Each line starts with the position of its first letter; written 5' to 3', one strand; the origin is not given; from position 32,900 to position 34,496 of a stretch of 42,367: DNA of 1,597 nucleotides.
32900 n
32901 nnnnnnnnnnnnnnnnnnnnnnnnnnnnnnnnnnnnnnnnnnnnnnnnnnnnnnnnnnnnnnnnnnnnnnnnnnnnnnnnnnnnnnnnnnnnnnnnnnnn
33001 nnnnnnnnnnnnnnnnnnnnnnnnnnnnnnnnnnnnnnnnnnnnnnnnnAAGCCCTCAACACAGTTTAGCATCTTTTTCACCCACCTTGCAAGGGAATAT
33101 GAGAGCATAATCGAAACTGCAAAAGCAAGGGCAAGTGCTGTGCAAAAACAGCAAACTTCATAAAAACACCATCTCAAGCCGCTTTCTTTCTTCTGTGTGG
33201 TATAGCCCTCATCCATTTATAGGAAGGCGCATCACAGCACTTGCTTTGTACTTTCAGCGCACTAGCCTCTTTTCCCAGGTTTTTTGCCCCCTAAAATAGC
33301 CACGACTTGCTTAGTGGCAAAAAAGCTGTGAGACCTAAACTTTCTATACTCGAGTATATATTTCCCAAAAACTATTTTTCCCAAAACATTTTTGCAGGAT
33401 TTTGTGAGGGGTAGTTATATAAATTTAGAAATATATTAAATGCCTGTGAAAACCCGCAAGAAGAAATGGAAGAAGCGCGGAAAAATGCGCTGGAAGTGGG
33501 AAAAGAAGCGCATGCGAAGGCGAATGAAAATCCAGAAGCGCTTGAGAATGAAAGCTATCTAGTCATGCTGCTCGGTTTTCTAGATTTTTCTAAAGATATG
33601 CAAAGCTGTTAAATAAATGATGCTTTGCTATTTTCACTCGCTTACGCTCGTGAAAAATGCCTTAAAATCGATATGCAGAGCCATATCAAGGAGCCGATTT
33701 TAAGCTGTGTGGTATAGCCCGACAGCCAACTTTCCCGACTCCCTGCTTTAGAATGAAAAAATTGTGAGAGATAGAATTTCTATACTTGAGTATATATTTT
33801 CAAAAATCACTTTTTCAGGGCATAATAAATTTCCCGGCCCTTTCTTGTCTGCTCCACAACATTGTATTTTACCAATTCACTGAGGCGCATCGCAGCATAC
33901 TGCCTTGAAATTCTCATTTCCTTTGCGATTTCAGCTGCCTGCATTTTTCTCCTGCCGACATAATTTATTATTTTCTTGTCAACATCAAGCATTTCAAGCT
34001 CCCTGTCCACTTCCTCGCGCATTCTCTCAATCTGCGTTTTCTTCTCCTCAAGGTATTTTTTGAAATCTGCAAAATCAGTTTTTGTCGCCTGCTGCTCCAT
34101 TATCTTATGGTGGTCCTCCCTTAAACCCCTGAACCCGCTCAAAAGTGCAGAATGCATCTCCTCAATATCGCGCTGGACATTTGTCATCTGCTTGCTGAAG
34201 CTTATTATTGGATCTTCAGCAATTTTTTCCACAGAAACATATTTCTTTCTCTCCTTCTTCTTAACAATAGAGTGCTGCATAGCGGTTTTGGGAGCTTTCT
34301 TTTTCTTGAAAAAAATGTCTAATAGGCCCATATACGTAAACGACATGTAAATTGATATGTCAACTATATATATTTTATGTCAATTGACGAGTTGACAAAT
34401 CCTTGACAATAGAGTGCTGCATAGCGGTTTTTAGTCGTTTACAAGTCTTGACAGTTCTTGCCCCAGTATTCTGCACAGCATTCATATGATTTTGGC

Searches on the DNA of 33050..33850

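Call 57: search_rna_families(source=window, start=33050, end=33850, threshold=evalue, max_evalue=5, show_alignments=3)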
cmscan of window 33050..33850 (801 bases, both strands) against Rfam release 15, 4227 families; matches with E-value up to 5: 7.
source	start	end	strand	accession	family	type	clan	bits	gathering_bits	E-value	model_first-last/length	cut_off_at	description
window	33593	33634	+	RF00661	mir-31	Gene; miRNA;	CL00133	18.1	51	0.42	16-67/83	no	mir-31 microRNA precursor family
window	33588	33693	+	RF03133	S4-Fusobacteriales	Cis-reg; leader;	CL00119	17.5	48.8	4.1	1-60/60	no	S4-Fusobacteriales ribosomal protein leader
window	33373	33475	-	RF00648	MIR396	Gene; miRNA;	-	17.1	80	1.9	1-118/118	no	MIR396 microRNA precursor family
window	33370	33416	+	RF03420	mir-1200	Gene; miRNA;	-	15.6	71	4.3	1-76/76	no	mir-1200 microRNA precursor family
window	33423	33539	-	RF01956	NEAT1_2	Gene; lncRNA;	-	14.3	60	2.3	1-116/116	no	Nuclear enriched abundant transcript 1 conserved region 2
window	33489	33594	+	RF02191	TCL6_1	Gene; lncRNA;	-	13.9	60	2.3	1-113/113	no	T-cell leukemia/lymphoma 6 conserved region 1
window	33787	33812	-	RF00612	SNORD75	Gene; snRNA; snoRNA; CD-box;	-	13.6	50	3.6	31-58/62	no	Small nucleolar RNA SNORD75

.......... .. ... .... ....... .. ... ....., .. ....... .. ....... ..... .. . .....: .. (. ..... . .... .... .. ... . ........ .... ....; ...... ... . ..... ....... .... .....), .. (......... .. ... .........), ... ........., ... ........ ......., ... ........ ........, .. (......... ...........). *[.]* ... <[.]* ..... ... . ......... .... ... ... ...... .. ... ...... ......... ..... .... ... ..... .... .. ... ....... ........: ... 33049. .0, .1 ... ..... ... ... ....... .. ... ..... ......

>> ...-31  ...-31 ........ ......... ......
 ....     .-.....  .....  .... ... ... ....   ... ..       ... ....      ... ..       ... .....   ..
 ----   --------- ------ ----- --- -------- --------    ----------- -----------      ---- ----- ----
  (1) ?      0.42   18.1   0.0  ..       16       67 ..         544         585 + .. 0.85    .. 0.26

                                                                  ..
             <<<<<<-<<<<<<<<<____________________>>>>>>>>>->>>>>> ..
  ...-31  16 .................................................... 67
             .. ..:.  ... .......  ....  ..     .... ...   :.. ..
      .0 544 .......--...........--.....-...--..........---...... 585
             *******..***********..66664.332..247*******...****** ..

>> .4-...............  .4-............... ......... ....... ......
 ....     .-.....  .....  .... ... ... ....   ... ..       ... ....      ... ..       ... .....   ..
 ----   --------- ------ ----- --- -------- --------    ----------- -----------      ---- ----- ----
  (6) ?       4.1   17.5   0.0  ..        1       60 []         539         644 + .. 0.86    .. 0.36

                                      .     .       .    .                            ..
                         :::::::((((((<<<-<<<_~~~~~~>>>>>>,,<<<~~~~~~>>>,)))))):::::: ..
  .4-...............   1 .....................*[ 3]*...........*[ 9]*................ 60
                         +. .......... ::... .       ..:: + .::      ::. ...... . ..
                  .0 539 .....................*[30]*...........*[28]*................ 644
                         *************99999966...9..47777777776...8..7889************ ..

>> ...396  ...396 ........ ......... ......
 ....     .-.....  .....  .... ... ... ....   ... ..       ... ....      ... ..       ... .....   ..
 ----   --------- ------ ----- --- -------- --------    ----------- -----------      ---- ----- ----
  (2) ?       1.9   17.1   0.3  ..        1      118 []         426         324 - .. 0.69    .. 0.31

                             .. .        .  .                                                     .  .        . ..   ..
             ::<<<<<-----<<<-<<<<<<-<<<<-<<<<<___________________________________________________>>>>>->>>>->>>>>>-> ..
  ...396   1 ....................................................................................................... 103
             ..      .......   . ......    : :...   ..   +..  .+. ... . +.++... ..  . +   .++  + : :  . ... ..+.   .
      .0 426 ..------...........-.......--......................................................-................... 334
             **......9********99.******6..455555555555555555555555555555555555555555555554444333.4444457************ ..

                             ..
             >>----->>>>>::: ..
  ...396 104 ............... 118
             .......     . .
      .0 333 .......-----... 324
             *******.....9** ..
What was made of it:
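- On Any Rfam 15 family, including riboswitches, leaders, self-cleaving ribozymes and C/D or H/ACA sRNAs: The B region is the same (call 57).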

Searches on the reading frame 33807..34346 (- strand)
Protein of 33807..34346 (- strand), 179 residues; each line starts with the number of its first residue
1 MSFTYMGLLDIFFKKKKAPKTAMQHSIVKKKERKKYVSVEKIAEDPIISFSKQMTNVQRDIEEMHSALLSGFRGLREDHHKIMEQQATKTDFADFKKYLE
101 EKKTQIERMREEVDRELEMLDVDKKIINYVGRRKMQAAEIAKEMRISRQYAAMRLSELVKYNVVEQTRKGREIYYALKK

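Call 23: search_protein_families(library=pfam, proteins=[window:33807-34346:-])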
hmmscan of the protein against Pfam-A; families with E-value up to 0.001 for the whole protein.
window:33807-34346:- (179 aa): 0 families

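Call 96: search_protein_families(library=pfam, proteins=[window:33807-34346:-], max_evalue=0.1)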
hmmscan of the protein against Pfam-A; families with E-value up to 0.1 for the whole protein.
window:33807-34346:- (179 aa): 11 families
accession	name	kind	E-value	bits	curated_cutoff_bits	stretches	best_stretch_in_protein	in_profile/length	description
PF21248.3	SoFic-like_C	-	0.0013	19.4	27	1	139-176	35-72/76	Protein adenylyltransferase SoFic-like, C-terminal domain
PF12802.13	MarR_2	-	0.0045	17.6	27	1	126-168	10-54/61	MarR family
PF02082.26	Rrf2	-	0.0098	16.5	30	1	132-171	21-59/132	Iron-dependent Transcriptional regulator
PF21099.2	POLQ_helical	-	0.01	16.3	27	1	93-166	41-114/163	DNA_pol_Q helicase like region helical domain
PF01978.25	TrmB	-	0.014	15.7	25.6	1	132-177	20-65/68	Sugar-specific transcriptional regulator TrmB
PF13412.12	HTH_24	-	0.025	14.6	21.9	1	121-165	3-48/48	Winged helix-turn-helix DNA-binding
PF09868.14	DUF2095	-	0.026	15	25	1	35-149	5-107/129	Uncharacterized protein conserved in archaea (DUF2095)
PF24033.1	DUF7342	-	0.033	14.6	31.6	1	136-177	19-60/150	Family of unknown function (DUF7342)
PF24034.1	DUF7343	-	0.081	13.2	27.6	0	134-172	18-56/62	Domain of unknown function (DUF7343)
PF25289.1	DUF7877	-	0.083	13.8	27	0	14-65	39-90/115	Domain of unknown function (DUF7877)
PF12840.13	HTH_20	-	0.091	13.2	27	0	131-166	15-50/51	Helix-turn-helix domain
